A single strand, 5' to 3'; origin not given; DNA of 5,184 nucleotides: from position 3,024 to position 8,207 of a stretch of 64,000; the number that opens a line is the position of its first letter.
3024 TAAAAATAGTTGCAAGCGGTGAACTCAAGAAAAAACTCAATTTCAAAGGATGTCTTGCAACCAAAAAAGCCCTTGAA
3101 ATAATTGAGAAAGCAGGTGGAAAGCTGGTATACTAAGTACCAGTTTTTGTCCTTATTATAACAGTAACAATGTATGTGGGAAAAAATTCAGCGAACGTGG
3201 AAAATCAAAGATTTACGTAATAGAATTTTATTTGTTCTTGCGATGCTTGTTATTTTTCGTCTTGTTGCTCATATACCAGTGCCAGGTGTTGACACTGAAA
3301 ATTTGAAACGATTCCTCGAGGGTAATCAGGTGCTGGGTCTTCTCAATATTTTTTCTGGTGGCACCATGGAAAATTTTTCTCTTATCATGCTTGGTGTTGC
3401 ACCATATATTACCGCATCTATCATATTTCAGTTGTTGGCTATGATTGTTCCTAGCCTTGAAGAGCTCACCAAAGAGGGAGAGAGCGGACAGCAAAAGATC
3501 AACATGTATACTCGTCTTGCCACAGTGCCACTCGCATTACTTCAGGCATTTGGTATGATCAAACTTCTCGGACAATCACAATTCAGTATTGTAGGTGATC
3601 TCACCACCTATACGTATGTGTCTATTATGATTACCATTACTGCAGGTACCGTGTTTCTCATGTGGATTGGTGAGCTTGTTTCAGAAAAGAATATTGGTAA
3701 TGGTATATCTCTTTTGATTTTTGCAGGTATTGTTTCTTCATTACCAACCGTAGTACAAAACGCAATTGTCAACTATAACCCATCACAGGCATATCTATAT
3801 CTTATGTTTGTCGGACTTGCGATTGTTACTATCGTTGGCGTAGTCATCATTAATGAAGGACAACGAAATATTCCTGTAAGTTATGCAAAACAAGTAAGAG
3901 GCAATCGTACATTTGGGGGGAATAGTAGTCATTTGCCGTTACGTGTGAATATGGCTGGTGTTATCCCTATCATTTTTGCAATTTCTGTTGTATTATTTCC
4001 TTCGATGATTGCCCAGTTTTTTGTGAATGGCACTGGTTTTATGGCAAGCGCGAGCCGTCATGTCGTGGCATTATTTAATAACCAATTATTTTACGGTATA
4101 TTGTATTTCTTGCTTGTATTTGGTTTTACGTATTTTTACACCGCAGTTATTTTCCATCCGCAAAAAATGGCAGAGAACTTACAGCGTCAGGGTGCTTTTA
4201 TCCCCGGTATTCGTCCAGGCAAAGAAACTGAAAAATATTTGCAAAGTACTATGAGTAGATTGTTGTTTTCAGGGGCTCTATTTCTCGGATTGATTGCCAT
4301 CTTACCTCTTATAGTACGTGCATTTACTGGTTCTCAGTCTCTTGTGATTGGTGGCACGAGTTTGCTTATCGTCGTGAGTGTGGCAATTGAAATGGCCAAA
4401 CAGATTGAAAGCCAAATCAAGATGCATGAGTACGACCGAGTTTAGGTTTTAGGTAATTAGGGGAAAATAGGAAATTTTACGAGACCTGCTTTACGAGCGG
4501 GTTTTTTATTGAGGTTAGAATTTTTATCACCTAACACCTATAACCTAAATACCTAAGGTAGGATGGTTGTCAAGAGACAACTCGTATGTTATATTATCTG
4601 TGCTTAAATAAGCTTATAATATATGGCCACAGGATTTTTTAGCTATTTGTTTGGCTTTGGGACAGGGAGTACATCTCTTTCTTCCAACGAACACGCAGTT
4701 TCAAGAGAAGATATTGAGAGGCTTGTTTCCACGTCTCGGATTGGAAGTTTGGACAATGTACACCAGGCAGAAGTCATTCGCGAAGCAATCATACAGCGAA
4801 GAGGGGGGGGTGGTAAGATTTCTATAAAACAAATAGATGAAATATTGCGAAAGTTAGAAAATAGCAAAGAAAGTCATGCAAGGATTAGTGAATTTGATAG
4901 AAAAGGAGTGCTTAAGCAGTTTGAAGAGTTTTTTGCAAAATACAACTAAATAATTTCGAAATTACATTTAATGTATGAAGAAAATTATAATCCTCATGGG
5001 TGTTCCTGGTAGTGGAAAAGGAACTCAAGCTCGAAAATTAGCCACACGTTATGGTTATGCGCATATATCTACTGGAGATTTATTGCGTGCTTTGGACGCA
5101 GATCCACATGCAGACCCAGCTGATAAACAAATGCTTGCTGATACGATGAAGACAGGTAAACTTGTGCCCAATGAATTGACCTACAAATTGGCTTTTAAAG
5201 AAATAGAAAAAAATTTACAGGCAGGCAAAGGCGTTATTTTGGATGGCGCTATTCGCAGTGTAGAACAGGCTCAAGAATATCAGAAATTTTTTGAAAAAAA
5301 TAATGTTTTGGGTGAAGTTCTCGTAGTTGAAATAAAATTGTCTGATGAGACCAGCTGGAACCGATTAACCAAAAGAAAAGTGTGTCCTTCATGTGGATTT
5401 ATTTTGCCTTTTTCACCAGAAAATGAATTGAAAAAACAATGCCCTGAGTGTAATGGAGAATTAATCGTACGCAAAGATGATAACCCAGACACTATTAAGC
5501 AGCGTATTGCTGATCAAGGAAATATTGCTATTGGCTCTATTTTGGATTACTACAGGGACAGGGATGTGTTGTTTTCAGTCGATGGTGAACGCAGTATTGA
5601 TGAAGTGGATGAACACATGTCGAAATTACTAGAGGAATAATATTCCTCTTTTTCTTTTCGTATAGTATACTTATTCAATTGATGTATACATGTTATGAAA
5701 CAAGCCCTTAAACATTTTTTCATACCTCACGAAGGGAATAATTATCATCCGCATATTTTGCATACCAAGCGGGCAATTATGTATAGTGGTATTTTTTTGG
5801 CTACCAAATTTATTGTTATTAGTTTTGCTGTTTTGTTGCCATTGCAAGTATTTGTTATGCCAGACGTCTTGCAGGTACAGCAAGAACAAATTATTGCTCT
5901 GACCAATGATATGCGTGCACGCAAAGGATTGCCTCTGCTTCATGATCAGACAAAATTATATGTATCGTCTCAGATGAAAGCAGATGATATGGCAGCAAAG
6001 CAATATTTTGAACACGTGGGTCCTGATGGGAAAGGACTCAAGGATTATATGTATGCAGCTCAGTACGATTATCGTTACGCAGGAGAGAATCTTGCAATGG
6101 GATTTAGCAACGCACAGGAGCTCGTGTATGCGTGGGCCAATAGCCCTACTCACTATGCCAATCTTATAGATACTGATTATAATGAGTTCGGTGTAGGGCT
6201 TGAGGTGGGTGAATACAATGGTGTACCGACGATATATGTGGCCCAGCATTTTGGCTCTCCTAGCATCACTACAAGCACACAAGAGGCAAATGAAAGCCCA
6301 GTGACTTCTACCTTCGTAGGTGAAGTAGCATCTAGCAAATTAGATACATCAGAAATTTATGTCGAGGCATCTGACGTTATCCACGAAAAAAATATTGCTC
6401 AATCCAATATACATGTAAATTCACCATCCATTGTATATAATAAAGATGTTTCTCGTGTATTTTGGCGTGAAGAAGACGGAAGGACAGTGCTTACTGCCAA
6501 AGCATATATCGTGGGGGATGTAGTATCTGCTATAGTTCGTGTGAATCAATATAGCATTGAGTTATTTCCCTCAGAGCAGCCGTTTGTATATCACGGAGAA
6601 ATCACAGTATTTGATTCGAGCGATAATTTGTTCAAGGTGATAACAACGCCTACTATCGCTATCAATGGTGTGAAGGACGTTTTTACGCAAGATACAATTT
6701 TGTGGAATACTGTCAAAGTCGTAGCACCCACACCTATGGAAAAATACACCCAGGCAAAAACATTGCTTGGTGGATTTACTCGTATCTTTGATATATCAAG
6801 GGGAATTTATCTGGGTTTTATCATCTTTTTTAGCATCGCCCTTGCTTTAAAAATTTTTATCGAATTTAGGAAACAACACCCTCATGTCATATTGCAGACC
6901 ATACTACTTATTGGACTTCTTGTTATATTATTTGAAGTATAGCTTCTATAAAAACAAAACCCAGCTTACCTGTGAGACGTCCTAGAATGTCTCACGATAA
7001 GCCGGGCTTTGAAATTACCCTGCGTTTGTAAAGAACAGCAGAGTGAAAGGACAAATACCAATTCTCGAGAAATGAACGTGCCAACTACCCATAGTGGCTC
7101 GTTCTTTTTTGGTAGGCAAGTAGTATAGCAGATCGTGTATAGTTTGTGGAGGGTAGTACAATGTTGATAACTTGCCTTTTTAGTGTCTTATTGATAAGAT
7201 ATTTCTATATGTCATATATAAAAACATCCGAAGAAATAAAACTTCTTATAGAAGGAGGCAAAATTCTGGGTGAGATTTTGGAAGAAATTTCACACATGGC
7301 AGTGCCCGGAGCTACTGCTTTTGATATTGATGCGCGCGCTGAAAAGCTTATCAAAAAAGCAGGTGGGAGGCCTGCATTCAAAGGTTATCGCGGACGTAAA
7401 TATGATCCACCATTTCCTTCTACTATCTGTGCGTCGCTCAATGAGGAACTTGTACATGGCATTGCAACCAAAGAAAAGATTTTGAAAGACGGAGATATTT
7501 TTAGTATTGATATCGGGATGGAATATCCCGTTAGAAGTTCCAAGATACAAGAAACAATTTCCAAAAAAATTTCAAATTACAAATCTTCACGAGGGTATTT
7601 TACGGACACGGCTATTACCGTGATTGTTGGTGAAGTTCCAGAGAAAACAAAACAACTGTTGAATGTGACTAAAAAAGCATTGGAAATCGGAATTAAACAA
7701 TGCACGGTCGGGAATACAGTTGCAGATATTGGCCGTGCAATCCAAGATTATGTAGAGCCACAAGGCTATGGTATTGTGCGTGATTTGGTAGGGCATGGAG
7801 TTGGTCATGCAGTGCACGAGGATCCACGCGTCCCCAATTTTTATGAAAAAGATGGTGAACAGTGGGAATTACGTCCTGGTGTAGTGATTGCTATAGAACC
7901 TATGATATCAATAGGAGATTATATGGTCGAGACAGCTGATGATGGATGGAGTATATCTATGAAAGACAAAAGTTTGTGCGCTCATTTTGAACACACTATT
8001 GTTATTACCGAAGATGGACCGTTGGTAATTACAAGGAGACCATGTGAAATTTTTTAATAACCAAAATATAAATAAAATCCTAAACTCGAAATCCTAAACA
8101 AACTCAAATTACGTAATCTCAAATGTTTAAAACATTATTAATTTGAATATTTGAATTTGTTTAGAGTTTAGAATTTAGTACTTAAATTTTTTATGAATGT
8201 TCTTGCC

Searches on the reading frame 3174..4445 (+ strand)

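Call 44: search_protein_families(library=pfam, proteins=[window:3174-4445:+], max_evalue=0.0001)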
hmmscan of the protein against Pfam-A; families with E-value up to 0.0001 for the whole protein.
window:3174-4445:+ (423 aa): 1 family
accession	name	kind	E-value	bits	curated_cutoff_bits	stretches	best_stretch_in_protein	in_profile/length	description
PF00344.25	SecY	-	3.1e-105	352.4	32.2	1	69-407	1-305/306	SecY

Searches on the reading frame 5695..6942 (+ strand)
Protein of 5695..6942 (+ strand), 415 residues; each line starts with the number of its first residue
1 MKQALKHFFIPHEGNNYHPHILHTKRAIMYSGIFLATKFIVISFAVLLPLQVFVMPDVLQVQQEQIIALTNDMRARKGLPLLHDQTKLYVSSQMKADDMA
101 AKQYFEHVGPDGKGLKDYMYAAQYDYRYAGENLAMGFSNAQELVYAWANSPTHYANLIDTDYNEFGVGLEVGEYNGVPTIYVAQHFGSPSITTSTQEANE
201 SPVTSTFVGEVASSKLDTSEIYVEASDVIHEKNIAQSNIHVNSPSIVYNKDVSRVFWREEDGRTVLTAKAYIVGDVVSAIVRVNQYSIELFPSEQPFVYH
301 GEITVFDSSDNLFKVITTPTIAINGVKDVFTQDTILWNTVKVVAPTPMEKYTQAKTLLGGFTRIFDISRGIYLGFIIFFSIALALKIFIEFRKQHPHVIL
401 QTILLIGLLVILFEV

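Call 44: search_protein_families(library=pfam, proteins=[window:5695-6942:+], max_evalue=0.0001)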
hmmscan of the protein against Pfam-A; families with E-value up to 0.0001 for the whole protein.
window:5695-6942:+ (415 aa): 1 family
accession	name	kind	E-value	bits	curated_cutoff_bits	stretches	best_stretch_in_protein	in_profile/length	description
PF00188.32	CAP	-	2e-17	64.6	21.1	1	68-185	2-116/117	Cysteine-rich secretory protein family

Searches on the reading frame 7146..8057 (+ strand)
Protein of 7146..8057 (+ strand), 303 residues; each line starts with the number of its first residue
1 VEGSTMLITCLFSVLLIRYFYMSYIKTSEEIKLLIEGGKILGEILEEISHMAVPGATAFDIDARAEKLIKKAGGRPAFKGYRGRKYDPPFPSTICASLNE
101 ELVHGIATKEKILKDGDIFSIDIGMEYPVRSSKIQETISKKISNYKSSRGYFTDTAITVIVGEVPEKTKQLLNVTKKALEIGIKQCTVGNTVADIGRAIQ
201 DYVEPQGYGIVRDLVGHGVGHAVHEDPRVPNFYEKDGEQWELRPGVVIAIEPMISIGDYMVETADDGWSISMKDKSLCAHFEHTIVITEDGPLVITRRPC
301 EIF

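Call 44: search_protein_families(library=pfam, proteins=[window:7146-8057:+], max_evalue=0.0001)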
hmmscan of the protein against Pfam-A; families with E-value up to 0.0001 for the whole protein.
window:7146-8057:+ (303 aa): 1 family
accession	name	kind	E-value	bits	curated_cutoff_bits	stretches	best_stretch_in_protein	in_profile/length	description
PF00557.29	Peptidase_M24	-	9.8e-42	143.5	23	2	149-289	87-208/208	Metallopeptidase family M24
